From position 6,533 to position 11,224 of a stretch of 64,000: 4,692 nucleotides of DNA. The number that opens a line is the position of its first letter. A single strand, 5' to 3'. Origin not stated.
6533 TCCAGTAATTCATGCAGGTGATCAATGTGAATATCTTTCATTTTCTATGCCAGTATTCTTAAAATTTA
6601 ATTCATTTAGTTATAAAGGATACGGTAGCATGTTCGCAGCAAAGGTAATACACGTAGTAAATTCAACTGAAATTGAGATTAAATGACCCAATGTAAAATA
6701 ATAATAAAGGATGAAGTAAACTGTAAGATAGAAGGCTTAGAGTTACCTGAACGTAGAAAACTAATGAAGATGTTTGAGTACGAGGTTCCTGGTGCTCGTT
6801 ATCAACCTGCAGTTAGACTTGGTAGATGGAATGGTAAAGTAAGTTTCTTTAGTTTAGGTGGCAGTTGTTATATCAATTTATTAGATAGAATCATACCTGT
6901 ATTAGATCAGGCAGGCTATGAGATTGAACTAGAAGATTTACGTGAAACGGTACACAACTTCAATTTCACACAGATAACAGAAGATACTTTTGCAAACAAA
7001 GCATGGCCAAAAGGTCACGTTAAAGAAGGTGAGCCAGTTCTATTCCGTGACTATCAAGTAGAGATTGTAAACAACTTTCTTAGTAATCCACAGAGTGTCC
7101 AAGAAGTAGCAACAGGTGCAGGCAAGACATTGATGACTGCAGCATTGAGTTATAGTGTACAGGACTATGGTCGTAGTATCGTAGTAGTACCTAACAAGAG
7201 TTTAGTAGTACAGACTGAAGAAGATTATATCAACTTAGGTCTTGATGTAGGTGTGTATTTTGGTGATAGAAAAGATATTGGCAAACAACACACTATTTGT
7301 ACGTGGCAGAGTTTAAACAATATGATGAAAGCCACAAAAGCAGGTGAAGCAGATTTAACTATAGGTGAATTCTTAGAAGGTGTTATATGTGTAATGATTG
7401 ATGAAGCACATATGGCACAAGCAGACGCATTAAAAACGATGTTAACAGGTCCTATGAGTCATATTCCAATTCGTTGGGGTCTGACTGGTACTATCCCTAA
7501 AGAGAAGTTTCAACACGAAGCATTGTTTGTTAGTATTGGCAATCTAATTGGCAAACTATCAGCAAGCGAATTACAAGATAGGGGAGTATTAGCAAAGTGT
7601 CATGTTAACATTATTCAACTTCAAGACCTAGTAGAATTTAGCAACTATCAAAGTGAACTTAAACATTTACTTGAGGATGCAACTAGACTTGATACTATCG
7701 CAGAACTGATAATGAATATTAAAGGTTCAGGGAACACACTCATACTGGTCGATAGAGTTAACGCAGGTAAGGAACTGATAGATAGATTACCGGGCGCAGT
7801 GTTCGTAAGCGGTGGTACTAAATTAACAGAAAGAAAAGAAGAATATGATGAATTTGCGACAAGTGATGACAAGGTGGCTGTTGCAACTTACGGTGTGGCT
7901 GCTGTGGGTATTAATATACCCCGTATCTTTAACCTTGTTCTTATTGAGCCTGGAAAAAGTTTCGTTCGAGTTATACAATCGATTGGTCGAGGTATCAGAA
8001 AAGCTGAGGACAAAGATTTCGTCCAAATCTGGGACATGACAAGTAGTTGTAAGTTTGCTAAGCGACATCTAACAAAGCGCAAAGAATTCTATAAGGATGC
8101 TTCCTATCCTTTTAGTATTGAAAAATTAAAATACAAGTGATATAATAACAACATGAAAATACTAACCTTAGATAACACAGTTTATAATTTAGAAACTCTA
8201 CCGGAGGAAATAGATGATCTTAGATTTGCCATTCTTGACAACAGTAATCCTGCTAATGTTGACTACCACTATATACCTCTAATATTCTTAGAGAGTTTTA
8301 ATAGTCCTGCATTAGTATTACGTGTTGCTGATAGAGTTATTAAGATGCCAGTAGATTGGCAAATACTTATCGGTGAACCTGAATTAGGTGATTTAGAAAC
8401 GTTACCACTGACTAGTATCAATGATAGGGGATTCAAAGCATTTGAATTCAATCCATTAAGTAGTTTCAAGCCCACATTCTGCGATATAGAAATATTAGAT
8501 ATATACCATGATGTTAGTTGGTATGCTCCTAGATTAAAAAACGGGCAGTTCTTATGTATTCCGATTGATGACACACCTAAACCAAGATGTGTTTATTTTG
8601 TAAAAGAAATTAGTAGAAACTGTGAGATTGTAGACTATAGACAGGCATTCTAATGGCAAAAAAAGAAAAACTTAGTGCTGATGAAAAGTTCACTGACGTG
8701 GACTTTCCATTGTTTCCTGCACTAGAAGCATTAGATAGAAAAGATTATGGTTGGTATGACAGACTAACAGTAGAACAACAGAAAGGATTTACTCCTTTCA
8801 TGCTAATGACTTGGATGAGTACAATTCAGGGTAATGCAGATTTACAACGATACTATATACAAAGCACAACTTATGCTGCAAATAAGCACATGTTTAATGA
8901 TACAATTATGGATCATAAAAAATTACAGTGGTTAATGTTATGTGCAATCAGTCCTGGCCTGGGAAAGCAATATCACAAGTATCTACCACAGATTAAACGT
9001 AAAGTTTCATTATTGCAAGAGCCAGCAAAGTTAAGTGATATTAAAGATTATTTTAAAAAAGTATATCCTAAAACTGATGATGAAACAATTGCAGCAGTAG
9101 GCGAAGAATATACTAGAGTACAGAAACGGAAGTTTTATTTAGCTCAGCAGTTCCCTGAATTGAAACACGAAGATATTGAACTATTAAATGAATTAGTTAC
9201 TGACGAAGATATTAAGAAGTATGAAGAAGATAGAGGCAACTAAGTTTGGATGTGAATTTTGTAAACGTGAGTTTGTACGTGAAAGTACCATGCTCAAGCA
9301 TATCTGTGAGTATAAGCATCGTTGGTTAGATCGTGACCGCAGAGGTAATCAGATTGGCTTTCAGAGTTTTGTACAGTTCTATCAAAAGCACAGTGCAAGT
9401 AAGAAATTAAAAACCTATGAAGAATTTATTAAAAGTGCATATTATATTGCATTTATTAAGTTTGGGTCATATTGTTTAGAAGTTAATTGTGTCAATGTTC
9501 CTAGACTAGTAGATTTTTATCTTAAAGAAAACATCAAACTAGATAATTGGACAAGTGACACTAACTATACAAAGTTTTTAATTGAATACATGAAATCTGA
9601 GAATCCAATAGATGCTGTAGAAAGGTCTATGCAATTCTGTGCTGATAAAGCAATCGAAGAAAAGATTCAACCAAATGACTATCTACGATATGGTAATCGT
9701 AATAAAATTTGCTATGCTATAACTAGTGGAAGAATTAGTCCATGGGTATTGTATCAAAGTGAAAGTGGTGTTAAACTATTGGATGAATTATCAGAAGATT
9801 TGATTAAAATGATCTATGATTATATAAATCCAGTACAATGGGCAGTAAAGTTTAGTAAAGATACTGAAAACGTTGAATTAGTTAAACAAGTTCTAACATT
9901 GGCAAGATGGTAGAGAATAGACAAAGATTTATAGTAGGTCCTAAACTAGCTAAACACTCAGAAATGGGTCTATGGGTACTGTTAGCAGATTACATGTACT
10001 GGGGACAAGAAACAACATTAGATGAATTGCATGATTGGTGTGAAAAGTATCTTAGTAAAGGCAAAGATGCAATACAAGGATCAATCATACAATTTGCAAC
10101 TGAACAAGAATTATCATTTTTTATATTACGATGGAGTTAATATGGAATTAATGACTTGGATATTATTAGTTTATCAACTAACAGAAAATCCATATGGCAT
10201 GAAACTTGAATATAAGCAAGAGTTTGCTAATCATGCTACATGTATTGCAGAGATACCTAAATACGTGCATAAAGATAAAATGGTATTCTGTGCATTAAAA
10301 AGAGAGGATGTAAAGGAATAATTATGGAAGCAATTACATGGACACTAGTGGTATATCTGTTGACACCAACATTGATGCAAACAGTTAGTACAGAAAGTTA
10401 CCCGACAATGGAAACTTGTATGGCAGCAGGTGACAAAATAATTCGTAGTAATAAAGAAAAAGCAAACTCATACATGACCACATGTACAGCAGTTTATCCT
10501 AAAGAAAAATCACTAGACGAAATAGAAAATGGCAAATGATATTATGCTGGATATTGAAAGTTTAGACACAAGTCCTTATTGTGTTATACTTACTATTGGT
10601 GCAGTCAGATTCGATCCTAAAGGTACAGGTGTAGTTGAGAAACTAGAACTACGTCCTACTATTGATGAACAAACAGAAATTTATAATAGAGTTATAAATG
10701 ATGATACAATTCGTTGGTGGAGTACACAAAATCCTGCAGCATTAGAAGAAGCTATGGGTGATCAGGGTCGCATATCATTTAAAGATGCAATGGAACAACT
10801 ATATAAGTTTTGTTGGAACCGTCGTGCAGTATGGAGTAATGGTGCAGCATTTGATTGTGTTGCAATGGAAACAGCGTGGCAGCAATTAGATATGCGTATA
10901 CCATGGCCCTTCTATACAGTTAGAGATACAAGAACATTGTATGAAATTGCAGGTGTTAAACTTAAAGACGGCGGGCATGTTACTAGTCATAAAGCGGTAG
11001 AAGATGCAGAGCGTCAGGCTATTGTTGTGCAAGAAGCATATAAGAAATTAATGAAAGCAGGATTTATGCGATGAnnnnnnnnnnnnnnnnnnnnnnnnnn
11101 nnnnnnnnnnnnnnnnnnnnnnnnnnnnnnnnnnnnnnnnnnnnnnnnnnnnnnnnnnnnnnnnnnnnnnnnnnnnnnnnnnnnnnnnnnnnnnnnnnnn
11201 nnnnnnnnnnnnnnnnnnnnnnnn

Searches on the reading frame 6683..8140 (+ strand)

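Call 39: search_protein_families(library=phrogs, proteins=[window:6683-8140:+], max_evalue=0.00001)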
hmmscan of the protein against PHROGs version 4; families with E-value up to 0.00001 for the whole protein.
window:6683-8140:+ (485 aa): 6 families
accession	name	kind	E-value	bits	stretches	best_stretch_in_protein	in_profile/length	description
phrog_16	-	DNA, RNA and nucleotide metabolism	3.9e-74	251.4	2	142-469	297-616/986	DNA helicase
phrog_9690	-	DNA, RNA and nucleotide metabolism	3.3e-48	165.3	1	197-478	16-300/306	DNA helicase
phrog_16259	-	DNA, RNA and nucleotide metabolism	1.2e-29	104.6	1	3-271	3-261/330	DNA helicase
phrog_62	-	DNA, RNA and nucleotide metabolism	4.6e-17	61.8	2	329-454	984-1110/1881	DNA helicase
phrog_17901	-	DNA, RNA and nucleotide metabolism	3.9e-13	50.8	1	394-479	9-100/109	DNA helicase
phrog_2488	-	DNA, RNA and nucleotide metabolism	7.9e-07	29.2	0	112-185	18-94/579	DNA helicase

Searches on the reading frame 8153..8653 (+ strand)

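Call 4: search_protein_families(library=pfam, proteins=[window:8153-8653:+], max_evalue=0.1)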
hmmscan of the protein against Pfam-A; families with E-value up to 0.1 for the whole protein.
window:8153-8653:+ (166 aa): 0 families

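Call 5: search_protein_families(library=phrogs, proteins=[window:8153-8653:+], max_evalue=0.01)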
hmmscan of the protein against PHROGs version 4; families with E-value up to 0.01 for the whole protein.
window:8153-8653:+ (166 aa): 1 family
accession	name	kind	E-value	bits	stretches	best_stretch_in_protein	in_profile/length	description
phrog_11279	-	unknown function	5.8e-46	157.5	1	1-154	1-154/166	-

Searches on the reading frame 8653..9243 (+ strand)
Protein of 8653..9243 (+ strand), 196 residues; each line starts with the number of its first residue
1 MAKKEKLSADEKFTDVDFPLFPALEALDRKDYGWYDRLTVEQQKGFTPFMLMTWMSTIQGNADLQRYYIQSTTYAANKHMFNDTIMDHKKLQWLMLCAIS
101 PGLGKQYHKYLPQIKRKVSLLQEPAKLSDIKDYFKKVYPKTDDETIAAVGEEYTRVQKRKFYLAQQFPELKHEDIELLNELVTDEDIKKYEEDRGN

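Call 4: search_protein_families(library=pfam, proteins=[window:8653-9243:+], max_evalue=0.1)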
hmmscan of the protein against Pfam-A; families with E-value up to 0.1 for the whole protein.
window:8653-9243:+ (196 aa): 1 family
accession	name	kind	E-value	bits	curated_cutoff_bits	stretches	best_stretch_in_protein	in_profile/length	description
PF17288.8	Terminase_3C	-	0.058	14.2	26.7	0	105-151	70-119/155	Terminase RNAseH like domain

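Call 5: search_protein_families(library=phrogs, proteins=[window:8653-9243:+], max_evalue=0.01)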
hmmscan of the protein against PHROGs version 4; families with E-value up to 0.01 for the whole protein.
window:8653-9243:+ (196 aa): 1 family
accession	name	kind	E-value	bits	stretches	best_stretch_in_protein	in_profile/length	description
phrog_11758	-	unknown function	7.1e-13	49.3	1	20-61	9-50/263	-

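Call 31: search_solved_structures(query=window:8653-9243:+, max_evalue=10, show_alignments=1)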
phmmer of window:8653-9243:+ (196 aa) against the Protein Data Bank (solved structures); distinct sequences matched with E-value up to 10: 2.
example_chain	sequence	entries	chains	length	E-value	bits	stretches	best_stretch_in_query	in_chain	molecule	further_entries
7rk4_A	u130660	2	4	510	0.041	16.8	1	12-78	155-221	Mannitol 2-dehydrogenase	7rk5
9uan_B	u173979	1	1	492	2.3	11.1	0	125-170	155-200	miniGq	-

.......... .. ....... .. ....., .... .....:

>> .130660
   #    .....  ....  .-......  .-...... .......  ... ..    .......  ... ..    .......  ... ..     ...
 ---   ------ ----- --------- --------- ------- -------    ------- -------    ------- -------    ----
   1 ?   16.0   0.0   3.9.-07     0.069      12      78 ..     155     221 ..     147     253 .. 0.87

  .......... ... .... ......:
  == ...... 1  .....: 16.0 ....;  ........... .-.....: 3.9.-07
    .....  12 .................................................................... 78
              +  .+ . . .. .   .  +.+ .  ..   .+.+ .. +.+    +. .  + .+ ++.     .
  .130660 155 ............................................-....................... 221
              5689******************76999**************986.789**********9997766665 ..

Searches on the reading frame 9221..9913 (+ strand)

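Call 39: search_protein_families(library=phrogs, proteins=[window:9221-9913:+], max_evalue=0.00001)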
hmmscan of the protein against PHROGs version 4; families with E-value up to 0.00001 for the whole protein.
window:9221-9913:+ (230 aa): 1 family
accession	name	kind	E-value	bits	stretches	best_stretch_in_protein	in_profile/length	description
phrog_11058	-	unknown function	2.2e-56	191.9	1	2-226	7-235/239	-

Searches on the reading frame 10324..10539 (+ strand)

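Call 57: search_protein_families(library=phrogs, proteins=[window:10324-10539:+], max_evalue=0.01)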
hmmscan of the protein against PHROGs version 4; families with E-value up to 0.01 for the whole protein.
window:10324-10539:+ (71 aa): 1 family
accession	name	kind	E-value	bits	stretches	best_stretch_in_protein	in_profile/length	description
phrog_3766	-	unknown function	0.0028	18.8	1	5-40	2-37/66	-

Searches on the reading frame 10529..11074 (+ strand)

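Call 4: search_protein_families(library=pfam, proteins=[window:10529-11074:+], max_evalue=0.1)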
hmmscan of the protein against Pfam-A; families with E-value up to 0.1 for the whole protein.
window:10529-11074:+ (181 aa): 1 family
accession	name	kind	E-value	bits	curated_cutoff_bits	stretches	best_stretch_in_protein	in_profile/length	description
PF16473.11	Rv2179c-like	-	1.3e-33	116.6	27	1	3-169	1-175/177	3'-5' exoribonuclease Rv2179c-like domain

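Call 5: search_protein_families(library=phrogs, proteins=[window:10529-11074:+], max_evalue=0.01)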
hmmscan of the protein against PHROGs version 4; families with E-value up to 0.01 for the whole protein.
window:10529-11074:+ (181 aa): 6 families
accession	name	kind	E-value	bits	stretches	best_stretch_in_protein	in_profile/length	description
phrog_255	-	DNA, RNA and nucleotide metabolism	1.6e-40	140.4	1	1-177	179-365/436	exonuclease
phrog_14078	-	unknown function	6.1e-22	79.4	1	4-173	83-256/264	-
phrog_20376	-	DNA, RNA and nucleotide metabolism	1.2e-15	58.2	1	3-176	348-525/530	exonuclease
phrog_2082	-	DNA, RNA and nucleotide metabolism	4.7e-15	55.9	1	3-175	641-817/823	exonuclease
phrog_8783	-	unknown function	7.5e-11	42.8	1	100-176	28-109/114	-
phrog_2259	-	DNA, RNA and nucleotide metabolism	0.00077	20.1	1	84-171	82-173/186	Rnase H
